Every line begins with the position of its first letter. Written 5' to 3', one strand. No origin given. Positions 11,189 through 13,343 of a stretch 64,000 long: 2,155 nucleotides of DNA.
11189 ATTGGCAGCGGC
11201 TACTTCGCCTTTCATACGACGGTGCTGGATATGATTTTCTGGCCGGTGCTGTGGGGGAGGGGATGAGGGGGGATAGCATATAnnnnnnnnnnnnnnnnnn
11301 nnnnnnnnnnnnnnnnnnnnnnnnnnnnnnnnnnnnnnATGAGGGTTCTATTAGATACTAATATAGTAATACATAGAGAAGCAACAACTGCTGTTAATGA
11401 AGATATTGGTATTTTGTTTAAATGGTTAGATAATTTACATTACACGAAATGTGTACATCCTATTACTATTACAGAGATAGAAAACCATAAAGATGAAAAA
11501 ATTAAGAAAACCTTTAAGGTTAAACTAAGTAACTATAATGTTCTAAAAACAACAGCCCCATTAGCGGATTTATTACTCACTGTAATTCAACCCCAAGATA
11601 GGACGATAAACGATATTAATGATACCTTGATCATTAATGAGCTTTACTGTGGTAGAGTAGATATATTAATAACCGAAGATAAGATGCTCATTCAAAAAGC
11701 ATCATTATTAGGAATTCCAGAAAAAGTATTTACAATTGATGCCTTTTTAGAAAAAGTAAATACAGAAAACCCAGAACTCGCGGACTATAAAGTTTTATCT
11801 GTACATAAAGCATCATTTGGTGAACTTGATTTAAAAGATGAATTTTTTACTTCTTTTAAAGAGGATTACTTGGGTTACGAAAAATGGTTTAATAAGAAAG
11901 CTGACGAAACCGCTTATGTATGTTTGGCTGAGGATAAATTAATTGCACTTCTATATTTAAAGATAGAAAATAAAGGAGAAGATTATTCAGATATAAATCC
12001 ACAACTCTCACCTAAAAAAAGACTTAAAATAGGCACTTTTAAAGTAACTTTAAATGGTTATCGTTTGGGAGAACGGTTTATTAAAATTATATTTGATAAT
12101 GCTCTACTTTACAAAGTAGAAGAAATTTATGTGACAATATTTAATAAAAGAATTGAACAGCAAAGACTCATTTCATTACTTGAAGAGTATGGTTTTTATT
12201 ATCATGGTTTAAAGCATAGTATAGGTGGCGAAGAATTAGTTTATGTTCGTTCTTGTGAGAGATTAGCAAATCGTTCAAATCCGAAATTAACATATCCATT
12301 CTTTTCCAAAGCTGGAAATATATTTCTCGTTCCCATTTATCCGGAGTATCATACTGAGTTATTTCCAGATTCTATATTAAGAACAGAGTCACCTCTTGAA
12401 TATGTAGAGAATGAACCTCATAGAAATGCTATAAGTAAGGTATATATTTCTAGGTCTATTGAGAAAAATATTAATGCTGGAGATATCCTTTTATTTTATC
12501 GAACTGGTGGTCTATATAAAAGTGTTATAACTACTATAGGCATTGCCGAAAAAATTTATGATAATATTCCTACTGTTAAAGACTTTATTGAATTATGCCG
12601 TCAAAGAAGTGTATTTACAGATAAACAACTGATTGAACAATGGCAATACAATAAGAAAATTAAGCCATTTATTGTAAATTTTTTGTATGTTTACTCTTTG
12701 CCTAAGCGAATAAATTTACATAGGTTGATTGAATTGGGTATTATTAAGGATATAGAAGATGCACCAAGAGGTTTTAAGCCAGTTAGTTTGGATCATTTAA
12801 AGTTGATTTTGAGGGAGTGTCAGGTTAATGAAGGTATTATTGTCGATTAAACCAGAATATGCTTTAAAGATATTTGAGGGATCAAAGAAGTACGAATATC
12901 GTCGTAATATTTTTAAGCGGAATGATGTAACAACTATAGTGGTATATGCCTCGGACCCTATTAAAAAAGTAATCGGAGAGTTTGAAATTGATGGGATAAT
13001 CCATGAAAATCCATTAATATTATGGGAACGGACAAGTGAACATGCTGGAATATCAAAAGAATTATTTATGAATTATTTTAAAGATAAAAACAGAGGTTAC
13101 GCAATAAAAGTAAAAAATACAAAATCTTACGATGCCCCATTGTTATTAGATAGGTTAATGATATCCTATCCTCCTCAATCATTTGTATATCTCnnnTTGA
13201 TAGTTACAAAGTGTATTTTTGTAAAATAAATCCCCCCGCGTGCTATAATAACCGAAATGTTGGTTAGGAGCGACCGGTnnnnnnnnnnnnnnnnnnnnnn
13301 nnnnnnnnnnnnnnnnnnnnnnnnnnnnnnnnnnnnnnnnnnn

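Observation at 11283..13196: AT-rich PIN-GNAT-(PUA/ASCH) plus ASCH two-gene cassette: candidate acetylation-linked RNA toxin or anti-phage system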

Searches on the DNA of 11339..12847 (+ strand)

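Call 63: search_dna_similar(query=L003:4965-6393:+, collection=ecoli_genomes, mode=near, max_rows=12, rows=spread)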
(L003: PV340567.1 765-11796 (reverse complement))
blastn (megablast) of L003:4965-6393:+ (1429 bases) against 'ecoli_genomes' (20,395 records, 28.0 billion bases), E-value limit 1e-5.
Records with a match: 275; places in all: 275; records where one place covers at least 80% of the query: 275.
Genomes with a match: 275 of 5426; with a place that covers at least 80% of the query: 275. Places per genome that has any: lowest 1, median 1, highest 1. On chromosomes: 275 places; on plasmids: 0.
Best place of each record, by identity: >=99% 275.
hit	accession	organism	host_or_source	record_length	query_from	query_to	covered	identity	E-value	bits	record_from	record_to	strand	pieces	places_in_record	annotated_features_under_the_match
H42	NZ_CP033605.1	Escherichia coli O157:H7 strain TR01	Cattle carcass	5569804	1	1429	100%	99.9%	0e+0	2634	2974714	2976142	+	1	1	hypothetical protein | ASCH domain-containing protein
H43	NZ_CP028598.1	Escherichia coli strain 148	cattle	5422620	1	1429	100%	99.9%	0e+0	2634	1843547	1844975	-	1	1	hypothetical protein | ASCH domain-containing protein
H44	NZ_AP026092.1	Escherichia coli strain 27_141091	Homo sapiens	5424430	1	1429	100%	99.9%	0e+0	2634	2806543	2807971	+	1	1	hypothetical protein | ASCH domain-containing protein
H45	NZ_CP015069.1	Escherichia coli strain Ecol_743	Homo sapiens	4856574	1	1429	100%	99.9%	0e+0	2628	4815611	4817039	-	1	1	hypothetical protein | ASCH domain-containing protein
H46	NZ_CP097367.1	Escherichia coli strain AGR6128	water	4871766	1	1429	100%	99.9%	0e+0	2628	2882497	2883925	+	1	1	hypothetical protein | ASCH domain-containing protein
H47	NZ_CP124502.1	Escherichia coli strain AVS0970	wastewater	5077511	1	1429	100%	99.9%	0e+0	2628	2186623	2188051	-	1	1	hypothetical protein | ASCH domain-containing protein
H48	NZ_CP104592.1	Escherichia coli strain EC5931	Homo sapiens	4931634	1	1429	100%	99.9%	0e+0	2628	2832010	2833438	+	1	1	hypothetical protein | ASCH domain-containing protein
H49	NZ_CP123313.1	Escherichia coli strain AREA_505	Homo sapiens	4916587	1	1429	100%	99.9%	0e+0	2628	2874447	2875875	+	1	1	hypothetical protein | ASCH domain-containing protein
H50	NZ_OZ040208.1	Escherichia coli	-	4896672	1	1429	100%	99.9%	0e+0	2628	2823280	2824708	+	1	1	hypothetical protein | ASCH domain-containing protein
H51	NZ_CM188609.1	Escherichia coli strain BRG214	Homo sapiens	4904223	1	1429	100%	99.9%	0e+0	2628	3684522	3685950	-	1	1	hypothetical protein | ASCH domain-containing protein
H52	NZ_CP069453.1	Escherichia coli strain FDAARGOS_1254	Homo sapiens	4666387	1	1429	100%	99.8%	0e+0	2623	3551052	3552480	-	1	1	hypothetical protein | ASCH domain-containing protein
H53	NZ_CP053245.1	Escherichia coli strain SCU-485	Homo sapiens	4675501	1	1429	100%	99.3%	0e+0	2588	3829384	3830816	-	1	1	N-acetyltransferase | hypothetical protein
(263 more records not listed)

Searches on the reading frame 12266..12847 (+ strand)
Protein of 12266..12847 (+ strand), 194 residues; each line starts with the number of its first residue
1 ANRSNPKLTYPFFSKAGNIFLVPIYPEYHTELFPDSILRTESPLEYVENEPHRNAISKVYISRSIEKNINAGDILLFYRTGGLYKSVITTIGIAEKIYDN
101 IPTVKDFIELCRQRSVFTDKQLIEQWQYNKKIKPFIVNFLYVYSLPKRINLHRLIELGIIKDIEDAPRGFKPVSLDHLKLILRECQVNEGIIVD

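Call 50: predict_structure(alignment_id=A3)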
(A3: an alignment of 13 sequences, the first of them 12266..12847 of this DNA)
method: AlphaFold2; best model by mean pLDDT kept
length: 194 residues; sequences in the alignment: 13
mean_pLDDT: 72.9   pTM: 0.73
mean pLDDT of the five models: 72.9, 72.4, 72.1, 70.3, 70.0
residues with pLDDT >= 90: 29; 70-90: 109; 50-70: 19; < 50: 37
segments of 3 or more residues with pLDDT < 50: 1-10, 29-55
pLDDT, mean of each block of 10 residues (from residue 1): 38 81 67 34 35 55 72 85 73 84 89 76 81 79 77 92 85 92 87 80
secondary structure, 60 per line:
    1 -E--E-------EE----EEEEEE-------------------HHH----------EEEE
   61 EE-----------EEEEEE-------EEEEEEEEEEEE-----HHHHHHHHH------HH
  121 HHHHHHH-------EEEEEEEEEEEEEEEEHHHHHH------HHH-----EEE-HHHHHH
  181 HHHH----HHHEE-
elements in order: E19-24 E57-62 E74-79 E87-98 H104-112 H119-127 E135-150 H151-156 E171-173 H175-184

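Call 54: fold_search(model_id=the predicted structure, library=pdb)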
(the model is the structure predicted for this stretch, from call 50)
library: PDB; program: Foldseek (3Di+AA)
matches with E <= 10: 170; with E <= 0.001: 12
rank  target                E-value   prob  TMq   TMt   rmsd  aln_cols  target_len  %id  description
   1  5y6c_A                1.1e-05  1.00  0.56  0.73   3.8       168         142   12  Crystal structure of ZmASCH S128A mutant protein from Zymomonas mobilis (released 2018-07-18)
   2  5y6b_A                1.5e-05  1.00  0.55  0.71   3.7       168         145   12  Crystal structure of ZmASCH Y47F mutant protein from Zymomonas mobilis (released 2018-07-18)
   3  5guq_A                3.5e-05  1.00  0.54  0.70   4.0       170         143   13  Crystal structure of ASCH from Zymomonas mobilis (released 2017-08-30)
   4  2ar1                  4.2e-05  1.00  0.49  0.59   6.3       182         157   16  Structure of Hypothetical protein from Leishmania major (released 2005-08-30)
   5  5j3e_A                5.1e-05  1.00  0.46  0.51   7.9       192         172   11  Crystal Structure of Human THYN1 protein in complex with 5-methylcytosine containing DNA (released 2016-04-20)
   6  5j3e_B                7.0e-05  1.00  0.48  0.53   6.5       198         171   12  Crystal Structure of Human THYN1 protein in complex with 5-methylcytosine containing DNA (released 2016-04-20)
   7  5gus_B                7.9e-05  1.00  0.56  0.72   3.7       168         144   13  Crystal structure of ASCH domain from Zymomonas mobilis (released 2017-08-30)
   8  2gbs_MODEL_1_A        1.5e-04  1.00  0.47  0.60   4.5       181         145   10  NMR structure of Rpa0253 from Rhodopseudomonas palustris. Northeast structural genomics consortium target RpR3 (released 2006-04-11)
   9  3eop_A                2.4e-04  1.00  0.46  0.52   8.1       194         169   12  Crystal Structure of the DUF55 domain of human thymocyte nuclear protein 1 (released 2009-09-29)
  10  3eop_B                5.9e-04  1.00  0.44  0.52   8.1       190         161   12  Crystal Structure of the DUF55 domain of human thymocyte nuclear protein 1 (released 2009-09-29)
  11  2g2x_A                8.6e-04  1.00  0.50  0.63   6.3       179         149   13  X-Ray Crystal Structure Protein Q88CH6 from Pseudomonas putida. Northeast Structural Genomics Consortium Target PpR72. (released 2006-03-14)
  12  1zce                  9.7e-04  1.00  0.48  0.62   6.7       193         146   11  X-Ray Crystal Structure of Protein Atu2648 from Agrobacterium tumefaciens. Northeast Structural Genomics Consortium Targ (released 2005-04-19)
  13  2kku_MODEL_1_A        1.3e-03  1.00  0.42  0.55   3.6       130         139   15  Solution structure of protein af2351 from Archaeoglobus fulgidus. Northeast Structural Genomics Consortium tar (released 2009-07-14)
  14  6yex_A                1.3e-03  1.00  0.42  0.28   7.2       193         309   11  VcaM4I restriction endonuclease in the absence of DNA (released 2020-12-16)
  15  4rdo_E                2.2e-03  1.00  0.41  0.54   8.0       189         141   10  Structure of YTH-YTHDF2 in the free state (released 2014-12-24)
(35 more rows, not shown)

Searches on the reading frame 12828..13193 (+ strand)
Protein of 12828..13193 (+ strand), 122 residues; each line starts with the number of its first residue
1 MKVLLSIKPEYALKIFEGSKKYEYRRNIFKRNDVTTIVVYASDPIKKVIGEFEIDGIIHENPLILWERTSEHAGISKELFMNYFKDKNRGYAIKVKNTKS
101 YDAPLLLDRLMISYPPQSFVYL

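Call 4: search_protein_families(library=pfam, proteins=[window:12828-13193:+], max_evalue=1)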
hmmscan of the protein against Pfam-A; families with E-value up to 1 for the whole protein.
window:12828-13193:+ (122 aa): 3 families
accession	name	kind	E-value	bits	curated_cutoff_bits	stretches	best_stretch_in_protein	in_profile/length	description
PF04266.20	ASCH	-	8.6e-05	23.6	21.2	1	5-75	1-67/103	ASCH domain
PF04033.18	DUF365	-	0.045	14.6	25.9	1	37-94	3-61/96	Domain of unknown function (DUF365)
PF12961.13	DUF3850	-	0.082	13.5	22.9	1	5-43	4-44/77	Domain of unknown function (DUF3850)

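Call 5: search_protein_families(library=padloc, proteins=[window:12828-13193:+], max_evalue=1)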
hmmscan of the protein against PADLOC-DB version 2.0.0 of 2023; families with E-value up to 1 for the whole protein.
window:12828-13193:+ (122 aa): 3 families
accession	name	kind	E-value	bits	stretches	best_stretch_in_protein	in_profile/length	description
PDLC04425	PDC-M11B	-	9e-50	166.6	1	1-122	1-122/132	-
PDLC04424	PDC-M11B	-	1.2e-41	140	1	1-122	8-129/142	-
PDLC04423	PDC-M11B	-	4.1e-21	73.6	1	5-122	1-118/164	-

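Call 6: search_protein_families(library=ncbifam, proteins=[window:12828-13193:+], max_evalue=1)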
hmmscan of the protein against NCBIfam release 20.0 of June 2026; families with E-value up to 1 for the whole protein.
window:12828-13193:+ (122 aa): 1 family
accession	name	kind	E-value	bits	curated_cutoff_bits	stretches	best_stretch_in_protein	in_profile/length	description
NF008917.0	PRK12279.1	equivalog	1.4e-12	47.5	526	1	3-122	191-310/311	50S ribosomal protein L22/unknown domain fusion protein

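Call 9: search_protein_families(library=phrogs, proteins=[window:12828-13193:+], max_evalue=0.1)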
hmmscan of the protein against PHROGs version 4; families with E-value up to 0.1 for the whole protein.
window:12828-13193:+ (122 aa): 2 families
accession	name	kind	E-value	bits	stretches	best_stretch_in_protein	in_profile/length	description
phrog_3136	-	unknown function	6.9e-45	153.4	1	1-122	3-125/134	-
phrog_11553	-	unknown function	1.1e-18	68.5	1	3-121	138-260/278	-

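Call 58: search_solved_structures(query=window:12828-13193:+, max_evalue=10, show_alignments=2)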
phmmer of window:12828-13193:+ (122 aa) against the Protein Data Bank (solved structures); distinct sequences matched with E-value up to 10: 9.
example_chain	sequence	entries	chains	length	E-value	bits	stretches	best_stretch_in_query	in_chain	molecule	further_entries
5gus_A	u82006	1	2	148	1.4e-10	44.8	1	3-121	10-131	Helix-turn-helix domain-containing protein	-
5guq_A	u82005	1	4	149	1.5e-10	44.8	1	3-121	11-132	Helix-turn-helix domain-containing protein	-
5y6c_A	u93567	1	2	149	2.8e-10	43.9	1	3-111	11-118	Helix-turn-helix domain-containing protein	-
5y6b_A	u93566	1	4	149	5.4e-10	43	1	3-121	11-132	Helix-turn-helix domain-containing protein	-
8prj_A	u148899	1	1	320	1e-09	42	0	39-66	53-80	v31Bagel8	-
8pra_A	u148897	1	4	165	0.0023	21.5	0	39-67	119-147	Cell surface protein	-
8prs_A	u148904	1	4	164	0.0073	19.9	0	39-68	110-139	nvBagel4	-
8prl_A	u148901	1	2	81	0.15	15.7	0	39-66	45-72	Cell surface protein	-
2kku_A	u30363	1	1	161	0.7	13.6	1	37-91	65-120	Uncharacterized protein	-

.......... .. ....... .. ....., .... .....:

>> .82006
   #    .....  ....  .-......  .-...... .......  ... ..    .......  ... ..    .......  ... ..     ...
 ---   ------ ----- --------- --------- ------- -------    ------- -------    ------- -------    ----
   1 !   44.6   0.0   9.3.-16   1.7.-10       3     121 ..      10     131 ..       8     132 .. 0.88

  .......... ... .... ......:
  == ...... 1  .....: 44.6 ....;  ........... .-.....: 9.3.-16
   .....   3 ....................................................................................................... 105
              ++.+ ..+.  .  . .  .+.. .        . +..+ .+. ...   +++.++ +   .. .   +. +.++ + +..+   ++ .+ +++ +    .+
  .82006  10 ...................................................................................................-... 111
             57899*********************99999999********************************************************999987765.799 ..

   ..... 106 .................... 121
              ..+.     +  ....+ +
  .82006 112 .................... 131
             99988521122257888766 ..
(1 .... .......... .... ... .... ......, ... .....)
